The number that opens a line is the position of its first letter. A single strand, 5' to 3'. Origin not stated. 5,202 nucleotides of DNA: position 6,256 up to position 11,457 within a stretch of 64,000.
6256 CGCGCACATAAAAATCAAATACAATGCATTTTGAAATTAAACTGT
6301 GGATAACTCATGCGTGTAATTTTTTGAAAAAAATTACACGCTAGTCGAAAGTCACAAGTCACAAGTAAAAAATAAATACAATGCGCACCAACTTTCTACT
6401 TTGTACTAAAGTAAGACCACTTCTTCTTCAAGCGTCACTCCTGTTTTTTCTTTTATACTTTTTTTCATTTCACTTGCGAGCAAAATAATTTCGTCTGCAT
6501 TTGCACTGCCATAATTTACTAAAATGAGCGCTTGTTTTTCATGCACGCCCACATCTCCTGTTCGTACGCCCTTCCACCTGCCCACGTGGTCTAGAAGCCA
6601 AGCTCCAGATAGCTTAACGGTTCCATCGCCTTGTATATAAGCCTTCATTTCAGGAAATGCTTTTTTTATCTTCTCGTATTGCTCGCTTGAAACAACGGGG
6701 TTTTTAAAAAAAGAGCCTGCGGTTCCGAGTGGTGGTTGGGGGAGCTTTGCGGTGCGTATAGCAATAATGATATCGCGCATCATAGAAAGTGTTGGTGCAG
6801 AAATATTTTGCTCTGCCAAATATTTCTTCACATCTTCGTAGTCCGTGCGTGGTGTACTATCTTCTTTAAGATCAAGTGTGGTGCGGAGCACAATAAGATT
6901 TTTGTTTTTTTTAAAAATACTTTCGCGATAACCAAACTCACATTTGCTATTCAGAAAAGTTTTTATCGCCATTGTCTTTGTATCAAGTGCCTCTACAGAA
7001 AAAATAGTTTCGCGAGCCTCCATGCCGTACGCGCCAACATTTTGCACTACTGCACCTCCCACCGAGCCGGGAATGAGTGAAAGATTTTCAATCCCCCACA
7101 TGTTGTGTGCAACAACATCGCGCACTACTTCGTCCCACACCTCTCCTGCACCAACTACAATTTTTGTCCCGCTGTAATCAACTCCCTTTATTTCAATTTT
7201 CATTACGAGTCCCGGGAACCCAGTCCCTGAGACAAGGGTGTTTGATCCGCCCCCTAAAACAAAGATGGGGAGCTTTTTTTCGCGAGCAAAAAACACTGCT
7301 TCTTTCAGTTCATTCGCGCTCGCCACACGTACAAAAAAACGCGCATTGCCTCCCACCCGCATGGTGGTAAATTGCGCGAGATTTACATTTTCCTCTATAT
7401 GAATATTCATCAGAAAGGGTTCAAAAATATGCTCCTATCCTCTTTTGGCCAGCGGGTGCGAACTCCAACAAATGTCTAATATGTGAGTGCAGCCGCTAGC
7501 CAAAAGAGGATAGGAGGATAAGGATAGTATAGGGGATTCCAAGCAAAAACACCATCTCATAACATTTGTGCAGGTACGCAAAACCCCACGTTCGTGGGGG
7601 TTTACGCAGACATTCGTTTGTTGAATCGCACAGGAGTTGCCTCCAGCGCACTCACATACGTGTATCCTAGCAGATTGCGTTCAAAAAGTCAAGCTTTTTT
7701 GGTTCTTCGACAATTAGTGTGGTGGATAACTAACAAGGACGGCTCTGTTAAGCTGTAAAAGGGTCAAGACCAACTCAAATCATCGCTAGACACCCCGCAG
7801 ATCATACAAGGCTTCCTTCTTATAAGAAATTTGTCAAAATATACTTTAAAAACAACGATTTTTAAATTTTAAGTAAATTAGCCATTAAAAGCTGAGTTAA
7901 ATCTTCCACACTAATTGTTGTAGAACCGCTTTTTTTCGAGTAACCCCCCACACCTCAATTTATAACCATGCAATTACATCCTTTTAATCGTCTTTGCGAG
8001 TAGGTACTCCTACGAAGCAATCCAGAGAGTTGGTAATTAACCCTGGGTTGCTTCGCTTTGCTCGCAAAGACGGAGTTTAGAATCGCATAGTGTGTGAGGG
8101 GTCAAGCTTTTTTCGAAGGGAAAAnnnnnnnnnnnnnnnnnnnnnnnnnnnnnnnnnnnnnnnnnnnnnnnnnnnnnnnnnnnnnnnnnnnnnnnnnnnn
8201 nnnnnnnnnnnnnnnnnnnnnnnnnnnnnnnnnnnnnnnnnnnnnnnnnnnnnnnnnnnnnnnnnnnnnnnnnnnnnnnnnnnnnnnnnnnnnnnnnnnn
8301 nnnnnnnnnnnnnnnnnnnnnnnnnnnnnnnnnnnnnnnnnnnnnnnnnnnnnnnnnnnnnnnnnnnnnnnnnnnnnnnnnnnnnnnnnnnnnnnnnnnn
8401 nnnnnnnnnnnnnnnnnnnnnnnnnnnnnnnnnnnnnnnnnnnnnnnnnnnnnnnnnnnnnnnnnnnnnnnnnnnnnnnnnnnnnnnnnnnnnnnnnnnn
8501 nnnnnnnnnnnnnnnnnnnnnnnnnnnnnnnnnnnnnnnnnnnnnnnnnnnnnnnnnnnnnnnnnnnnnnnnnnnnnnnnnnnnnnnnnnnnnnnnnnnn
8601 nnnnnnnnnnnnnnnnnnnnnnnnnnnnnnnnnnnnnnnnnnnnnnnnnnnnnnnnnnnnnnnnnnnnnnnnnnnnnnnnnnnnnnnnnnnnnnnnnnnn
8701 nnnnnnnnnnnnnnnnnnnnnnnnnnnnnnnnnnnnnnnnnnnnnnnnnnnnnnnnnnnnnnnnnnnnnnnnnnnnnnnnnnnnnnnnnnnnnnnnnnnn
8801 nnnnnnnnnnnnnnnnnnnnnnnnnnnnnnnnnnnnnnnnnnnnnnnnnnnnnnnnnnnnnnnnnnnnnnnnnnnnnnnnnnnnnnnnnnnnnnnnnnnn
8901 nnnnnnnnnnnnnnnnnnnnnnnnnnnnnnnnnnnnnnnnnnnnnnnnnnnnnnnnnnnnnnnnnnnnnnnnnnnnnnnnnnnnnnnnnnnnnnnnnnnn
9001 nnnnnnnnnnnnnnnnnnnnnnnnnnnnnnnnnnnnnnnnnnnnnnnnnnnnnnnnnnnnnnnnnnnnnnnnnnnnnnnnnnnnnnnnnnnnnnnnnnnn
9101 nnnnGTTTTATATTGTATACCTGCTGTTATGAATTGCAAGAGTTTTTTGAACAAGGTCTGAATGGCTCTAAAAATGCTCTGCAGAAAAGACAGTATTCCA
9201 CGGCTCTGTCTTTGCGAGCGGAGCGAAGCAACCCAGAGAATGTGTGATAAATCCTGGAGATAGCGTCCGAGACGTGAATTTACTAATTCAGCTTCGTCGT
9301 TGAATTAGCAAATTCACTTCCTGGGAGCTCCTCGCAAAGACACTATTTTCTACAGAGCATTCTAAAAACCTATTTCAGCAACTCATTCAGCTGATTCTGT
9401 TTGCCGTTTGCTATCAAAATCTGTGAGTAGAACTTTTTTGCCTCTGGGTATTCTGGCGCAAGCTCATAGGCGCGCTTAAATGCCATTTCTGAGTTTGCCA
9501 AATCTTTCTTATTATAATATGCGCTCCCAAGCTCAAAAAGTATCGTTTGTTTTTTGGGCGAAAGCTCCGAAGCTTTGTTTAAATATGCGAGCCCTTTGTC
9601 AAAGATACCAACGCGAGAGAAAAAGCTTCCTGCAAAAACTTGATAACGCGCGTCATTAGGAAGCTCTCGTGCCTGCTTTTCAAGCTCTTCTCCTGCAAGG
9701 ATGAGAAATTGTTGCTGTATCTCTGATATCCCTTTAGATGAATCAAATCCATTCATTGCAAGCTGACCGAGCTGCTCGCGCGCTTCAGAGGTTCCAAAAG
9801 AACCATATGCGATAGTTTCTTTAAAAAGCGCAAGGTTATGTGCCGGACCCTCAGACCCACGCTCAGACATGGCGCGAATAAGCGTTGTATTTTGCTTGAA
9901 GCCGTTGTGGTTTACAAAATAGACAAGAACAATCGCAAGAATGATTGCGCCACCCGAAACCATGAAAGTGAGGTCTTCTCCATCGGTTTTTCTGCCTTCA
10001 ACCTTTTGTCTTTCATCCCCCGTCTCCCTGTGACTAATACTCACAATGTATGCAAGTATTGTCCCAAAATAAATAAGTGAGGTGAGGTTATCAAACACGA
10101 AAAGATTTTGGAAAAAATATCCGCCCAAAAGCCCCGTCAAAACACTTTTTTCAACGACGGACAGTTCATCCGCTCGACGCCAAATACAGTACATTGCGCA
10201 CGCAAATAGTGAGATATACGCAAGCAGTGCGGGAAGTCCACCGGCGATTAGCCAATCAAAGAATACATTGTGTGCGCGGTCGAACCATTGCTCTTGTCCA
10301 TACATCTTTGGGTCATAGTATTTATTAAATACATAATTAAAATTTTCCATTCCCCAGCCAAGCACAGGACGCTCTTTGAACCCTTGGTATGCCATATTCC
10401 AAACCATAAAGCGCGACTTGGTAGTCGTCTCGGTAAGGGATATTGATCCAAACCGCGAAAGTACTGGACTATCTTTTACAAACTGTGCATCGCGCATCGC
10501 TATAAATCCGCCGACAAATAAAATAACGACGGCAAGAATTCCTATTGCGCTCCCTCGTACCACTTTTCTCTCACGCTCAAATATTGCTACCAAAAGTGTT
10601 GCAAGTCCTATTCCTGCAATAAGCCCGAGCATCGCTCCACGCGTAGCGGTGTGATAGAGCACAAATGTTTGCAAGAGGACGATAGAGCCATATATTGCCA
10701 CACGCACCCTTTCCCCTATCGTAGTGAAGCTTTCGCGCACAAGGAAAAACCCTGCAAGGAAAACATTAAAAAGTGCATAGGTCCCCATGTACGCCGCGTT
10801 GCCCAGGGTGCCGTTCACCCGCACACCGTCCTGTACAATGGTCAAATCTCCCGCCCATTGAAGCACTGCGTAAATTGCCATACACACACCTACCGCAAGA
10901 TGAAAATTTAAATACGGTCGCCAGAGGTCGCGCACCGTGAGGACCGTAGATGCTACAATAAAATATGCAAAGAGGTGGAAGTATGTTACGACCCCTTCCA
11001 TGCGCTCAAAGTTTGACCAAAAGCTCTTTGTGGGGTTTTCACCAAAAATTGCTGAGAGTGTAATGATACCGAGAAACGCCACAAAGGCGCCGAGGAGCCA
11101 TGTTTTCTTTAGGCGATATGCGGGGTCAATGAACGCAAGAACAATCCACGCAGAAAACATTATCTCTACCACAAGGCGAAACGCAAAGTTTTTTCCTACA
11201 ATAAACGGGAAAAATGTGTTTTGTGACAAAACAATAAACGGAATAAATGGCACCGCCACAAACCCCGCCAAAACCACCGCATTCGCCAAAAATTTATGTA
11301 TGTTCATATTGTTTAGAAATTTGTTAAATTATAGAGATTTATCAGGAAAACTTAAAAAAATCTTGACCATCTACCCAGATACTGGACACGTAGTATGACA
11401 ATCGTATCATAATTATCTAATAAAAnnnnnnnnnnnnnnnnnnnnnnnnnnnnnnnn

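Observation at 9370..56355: Large (about 45 kb) fucose-containing, heavily methylated, ABC-transporter-dependent surface glycan locus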

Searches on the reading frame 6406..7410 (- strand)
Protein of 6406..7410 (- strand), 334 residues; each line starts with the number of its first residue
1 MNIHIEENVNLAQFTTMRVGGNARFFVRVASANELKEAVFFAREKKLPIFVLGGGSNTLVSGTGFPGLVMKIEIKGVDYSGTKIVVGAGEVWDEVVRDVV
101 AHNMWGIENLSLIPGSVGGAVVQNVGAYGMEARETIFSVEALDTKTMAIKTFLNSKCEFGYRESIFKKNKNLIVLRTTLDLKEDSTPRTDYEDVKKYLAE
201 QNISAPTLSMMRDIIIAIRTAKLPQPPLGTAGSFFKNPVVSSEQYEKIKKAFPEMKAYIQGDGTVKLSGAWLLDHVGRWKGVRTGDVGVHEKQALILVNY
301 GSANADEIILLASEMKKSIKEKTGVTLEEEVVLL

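Call 8: search_protein_families(library=pfam, proteins=[window:6406-7410:-])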
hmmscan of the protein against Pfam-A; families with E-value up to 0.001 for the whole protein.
window:6406-7410:- (334 aa): 2 families
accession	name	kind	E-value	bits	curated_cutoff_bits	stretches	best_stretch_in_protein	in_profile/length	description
PF01565.28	FAD_binding_4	-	3e-23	82.5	26.4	1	25-143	3-130/139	FAD binding domain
PF02873.21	MurB_C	-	2.2e-22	79.5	27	1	213-333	4-98/99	UDP-N-acetylenolpyruvoylglucosamine reductase, C-terminal domain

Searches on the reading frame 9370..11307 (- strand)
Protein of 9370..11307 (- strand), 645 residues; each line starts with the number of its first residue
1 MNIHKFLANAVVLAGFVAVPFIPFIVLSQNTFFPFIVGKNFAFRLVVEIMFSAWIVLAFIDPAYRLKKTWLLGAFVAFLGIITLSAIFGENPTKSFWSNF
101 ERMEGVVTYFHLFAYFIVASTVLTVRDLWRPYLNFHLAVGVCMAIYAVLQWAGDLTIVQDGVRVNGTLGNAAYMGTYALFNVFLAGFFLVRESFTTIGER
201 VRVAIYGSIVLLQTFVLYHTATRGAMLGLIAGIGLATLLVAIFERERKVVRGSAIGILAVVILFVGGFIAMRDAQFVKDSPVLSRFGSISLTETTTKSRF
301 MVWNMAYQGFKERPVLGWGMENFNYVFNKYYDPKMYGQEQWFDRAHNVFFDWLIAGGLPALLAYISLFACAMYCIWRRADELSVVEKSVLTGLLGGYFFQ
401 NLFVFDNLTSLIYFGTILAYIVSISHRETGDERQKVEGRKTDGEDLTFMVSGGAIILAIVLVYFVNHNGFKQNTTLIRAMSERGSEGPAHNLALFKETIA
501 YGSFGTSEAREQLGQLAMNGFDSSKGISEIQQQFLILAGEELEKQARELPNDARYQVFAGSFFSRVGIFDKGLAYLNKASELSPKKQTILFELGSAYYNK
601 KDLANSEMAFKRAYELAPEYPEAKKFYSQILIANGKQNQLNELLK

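Call 3: search_protein_families(library=pfam, proteins=[window:9370-11307:-])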
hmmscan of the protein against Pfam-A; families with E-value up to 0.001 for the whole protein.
window:9370-11307:- (645 aa): 6 families
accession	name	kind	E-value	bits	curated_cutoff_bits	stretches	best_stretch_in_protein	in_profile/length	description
PF04932.20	Wzy_C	-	1.7e-21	77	31.7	1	210-365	3-149/149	O-Antigen ligase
PF13181.12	TPR_8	-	7.1e-06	26.2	25.7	0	589-619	3-33/34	Tetratricopeptide repeat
PF23914.1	TPR_CcmH_CycH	-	0.00017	21.9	42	1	593-641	56-104/158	Cytochrome c-type biogenesis protein H TPR domain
PF07719.23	TPR_2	-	0.00033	21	27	0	589-620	3-34/34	Tetratricopeptide repeat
PF13432.12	TPR_16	-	0.00047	21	32.7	0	569-621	13-65/65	Tetratricopeptide repeat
PF00515.34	TPR_1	-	0.00066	19.8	27.8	0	590-620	4-34/34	Tetratricopeptide repeat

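Call 30: search_solved_structures(query=window:9370-11307:-, max_evalue=1)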
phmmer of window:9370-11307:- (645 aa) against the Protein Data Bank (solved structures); distinct sequences matched with E-value up to 1: 54.
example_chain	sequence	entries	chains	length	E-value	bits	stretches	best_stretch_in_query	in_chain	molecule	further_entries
9qhb_A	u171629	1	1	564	3e-32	115.2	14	560-626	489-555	Engineered tetratricopeptide repeat protein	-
8bu0_A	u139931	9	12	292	2.4e-19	72.6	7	560-625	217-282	Consensus tetratricopeptide repeat protein | Crystal structure of an 8-repeat consensus TPR superhelix with Zinc. | Monomer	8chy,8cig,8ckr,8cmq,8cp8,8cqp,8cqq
9qhc_A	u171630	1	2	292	7.4e-18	67.7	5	559-623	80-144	Engineered tetratricopeptide repeat protein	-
2fo7_A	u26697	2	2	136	4.9e-10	41.8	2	560-623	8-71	SYNTHETIC CONSENSUS TPR PROTEIN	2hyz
8ch0_A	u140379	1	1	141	5.6e-10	41.7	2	559-623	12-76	Consensus tetratricopeptide repeat protein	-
9gzg_A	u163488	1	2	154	1.9e-08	36.6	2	560-626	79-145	Engineered CTPR protein with glutamic acids for conductivity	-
1na0_A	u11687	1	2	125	9.7e-08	34.3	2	567-626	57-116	designed protein CTPR3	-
7obi_A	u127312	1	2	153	4.9e-07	31.9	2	547-624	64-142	CTPR-rv4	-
2wqh_A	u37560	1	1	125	1.4e-06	30.4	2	567-626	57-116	CTPR3Y3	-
6v8e_A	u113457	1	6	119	1.8e-06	30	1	548-626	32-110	Designed protein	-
6vfh_A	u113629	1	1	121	2.9e-06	29.4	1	548-624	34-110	T33_dn10A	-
3kd7_A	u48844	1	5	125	3.9e-06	29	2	567-625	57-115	CTPR390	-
1na3_A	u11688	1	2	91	5.3e-06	28.5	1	553-626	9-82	designed protein CTPR2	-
7tpg_B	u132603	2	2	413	9.1e-06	27.7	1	210-372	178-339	Putative cell surface polysaccharide polymerase/ligase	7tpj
6vfi_B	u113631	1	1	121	3e-05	26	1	548-622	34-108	O43_dn18B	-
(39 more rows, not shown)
